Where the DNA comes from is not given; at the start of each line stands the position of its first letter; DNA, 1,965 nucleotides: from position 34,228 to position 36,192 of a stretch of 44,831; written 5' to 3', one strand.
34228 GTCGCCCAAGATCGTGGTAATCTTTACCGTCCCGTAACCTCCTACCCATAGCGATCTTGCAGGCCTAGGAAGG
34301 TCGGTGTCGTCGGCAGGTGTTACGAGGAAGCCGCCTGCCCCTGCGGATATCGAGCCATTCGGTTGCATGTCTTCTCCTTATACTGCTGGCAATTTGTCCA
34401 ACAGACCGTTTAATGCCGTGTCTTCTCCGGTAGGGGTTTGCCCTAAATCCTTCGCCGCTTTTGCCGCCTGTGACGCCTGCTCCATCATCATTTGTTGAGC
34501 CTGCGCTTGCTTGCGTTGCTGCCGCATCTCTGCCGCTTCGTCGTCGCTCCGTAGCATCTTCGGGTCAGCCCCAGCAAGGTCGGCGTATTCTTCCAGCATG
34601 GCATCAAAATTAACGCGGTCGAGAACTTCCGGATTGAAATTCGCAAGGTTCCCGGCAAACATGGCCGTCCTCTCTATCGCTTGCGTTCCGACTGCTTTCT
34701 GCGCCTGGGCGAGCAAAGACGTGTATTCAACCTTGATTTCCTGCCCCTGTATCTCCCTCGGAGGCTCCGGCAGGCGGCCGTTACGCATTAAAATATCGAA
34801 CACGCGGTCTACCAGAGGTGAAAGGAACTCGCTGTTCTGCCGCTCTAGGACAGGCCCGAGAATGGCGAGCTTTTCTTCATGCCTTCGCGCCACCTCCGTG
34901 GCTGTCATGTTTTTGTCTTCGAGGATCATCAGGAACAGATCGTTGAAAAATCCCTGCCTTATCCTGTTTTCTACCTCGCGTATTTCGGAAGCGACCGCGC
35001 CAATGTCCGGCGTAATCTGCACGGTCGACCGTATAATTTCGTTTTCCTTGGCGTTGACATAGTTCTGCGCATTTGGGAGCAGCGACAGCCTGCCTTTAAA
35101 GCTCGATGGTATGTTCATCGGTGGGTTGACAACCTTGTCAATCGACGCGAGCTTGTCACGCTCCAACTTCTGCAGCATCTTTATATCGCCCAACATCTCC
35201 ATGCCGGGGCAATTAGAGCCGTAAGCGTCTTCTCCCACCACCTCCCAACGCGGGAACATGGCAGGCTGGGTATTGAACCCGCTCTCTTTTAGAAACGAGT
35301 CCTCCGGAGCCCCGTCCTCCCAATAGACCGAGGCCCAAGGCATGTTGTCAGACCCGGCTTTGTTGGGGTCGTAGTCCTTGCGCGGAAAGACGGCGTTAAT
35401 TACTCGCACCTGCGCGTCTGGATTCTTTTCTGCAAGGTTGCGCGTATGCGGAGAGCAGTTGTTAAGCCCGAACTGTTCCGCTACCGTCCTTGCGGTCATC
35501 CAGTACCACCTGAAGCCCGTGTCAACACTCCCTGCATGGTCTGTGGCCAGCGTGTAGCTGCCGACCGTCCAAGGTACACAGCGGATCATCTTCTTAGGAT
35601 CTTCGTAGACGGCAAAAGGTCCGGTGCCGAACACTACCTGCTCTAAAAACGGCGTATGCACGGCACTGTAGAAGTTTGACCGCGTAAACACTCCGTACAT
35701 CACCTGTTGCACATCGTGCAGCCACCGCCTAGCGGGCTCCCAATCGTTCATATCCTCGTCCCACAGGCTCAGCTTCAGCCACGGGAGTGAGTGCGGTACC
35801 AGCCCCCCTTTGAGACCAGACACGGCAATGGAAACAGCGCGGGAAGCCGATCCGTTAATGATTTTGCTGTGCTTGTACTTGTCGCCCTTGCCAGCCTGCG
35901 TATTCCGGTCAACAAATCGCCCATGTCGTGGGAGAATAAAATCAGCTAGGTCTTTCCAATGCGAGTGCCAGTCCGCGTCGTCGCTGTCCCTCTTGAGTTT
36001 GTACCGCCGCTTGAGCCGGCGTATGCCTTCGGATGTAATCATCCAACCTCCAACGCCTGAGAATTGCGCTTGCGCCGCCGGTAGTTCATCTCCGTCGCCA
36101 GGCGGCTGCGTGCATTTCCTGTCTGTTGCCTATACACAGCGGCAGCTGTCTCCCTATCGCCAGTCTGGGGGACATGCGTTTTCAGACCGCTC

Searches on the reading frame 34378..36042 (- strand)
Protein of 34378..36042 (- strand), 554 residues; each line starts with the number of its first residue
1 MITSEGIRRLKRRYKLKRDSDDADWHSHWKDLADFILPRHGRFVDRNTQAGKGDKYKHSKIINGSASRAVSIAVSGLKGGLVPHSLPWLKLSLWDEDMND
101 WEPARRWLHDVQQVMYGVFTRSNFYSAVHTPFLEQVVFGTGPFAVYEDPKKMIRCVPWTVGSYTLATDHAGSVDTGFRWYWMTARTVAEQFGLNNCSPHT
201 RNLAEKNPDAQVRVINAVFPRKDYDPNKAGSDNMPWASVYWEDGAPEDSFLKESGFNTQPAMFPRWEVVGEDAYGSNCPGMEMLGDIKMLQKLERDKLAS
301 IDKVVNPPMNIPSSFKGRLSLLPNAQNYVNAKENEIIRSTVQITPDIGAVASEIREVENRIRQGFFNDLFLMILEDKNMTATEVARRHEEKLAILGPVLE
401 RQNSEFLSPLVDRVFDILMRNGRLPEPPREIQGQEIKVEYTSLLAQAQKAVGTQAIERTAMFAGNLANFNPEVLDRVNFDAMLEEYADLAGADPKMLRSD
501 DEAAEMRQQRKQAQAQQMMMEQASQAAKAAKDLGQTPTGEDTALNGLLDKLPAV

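Call 107: search_dna_similar(query=window:34378-36042:-, collection=phages, mode=protein, max_rows=12, max_evalue=1e-20)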
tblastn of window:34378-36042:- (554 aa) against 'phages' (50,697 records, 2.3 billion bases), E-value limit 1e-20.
Records with a match: 192; places in all: 193; records where one place covers at least 80% of the query: 181.
Best place of each record, by identity: <60% 192.
By first word of the organism name: Vibrio 44; Pelagibacter 22; Pseudomonas 16; Escherichia 15; Xanthomonas 15; Salmonella 12; Caudoviricetes 11; Liberibacter 6; Bordetella 5; Acinetobacter 5; and 19 more.
By host as written in the record: - 54; Candidatus Pelagibacter ubique HTCC1062 14; Vibrio cholerae 2095 9; Xanthomonas albilineans CFBP2523 6; Vibrio cholerae 6; Pseudomonas aeruginosa PA14 5; Escherichia coli O157:H7 4; Xanthomonas citri 4; and 62 more.
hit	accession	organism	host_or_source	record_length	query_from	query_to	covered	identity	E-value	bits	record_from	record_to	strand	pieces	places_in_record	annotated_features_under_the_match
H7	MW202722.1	Caudoviricetes sp.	Manatee Spring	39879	20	551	96%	40.9%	5e-114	378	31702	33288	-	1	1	head to tail connecting protein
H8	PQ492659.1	Limnohabitans phage DC33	Limnohabitans sp. DCL3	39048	20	549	96%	40.2%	2e-114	379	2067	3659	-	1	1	hypothetical protein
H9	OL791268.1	Phage zth2-2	-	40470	20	549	96%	38.7%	9e-113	374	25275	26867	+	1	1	record has no annotation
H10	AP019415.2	Pseudomonas phage HU1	Pseudomonas lactis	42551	25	551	95%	38.8%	7e-99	334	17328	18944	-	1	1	hypothetical protein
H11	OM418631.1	Pseudomonas phage UFJF_PfDIW6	Pseudomonas fluorescens UFV 041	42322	22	551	96%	38.1%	1e-97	330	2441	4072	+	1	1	head-to-tail connector protein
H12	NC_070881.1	Pseudomonas phage UFJF_PfDIW6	Pseudomonas fluorescens UFV 041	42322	22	551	96%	38.1%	1e-97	330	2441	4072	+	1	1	head-to-tail connector protein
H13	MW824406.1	Vibrio phage PS25B.1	Vibrio crassostreae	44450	29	501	85%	41.9%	2e-115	382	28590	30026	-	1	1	head-tail connector protein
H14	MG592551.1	Vibrio phage 1.185.O._10N.286.49.C2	Vibrio sp.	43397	29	501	85%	41.4%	5e-114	378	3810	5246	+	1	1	head to tail connecting protein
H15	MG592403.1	Vibrio phage 1.021.A._10N.222.51.F9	Vibrio splendidus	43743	29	501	85%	41.0%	5e-113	375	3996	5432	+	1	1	head to tail connecting protein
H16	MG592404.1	Vibrio phage 1.021.B._10N.222.51.F9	Vibrio splendidus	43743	29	501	85%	41.0%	5e-113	375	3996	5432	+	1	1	head to tail connecting protein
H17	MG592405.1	Vibrio phage 1.021.C._10N.222.51.F9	Vibrio splendidus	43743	29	501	85%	41.0%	5e-113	375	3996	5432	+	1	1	head to tail connecting protein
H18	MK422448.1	Klebsiella phage ST512-KPC3phi13.3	Klebsiella pneumoniae ST512-KPC3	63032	25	501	86%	40.2%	1e-105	353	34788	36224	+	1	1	tail protein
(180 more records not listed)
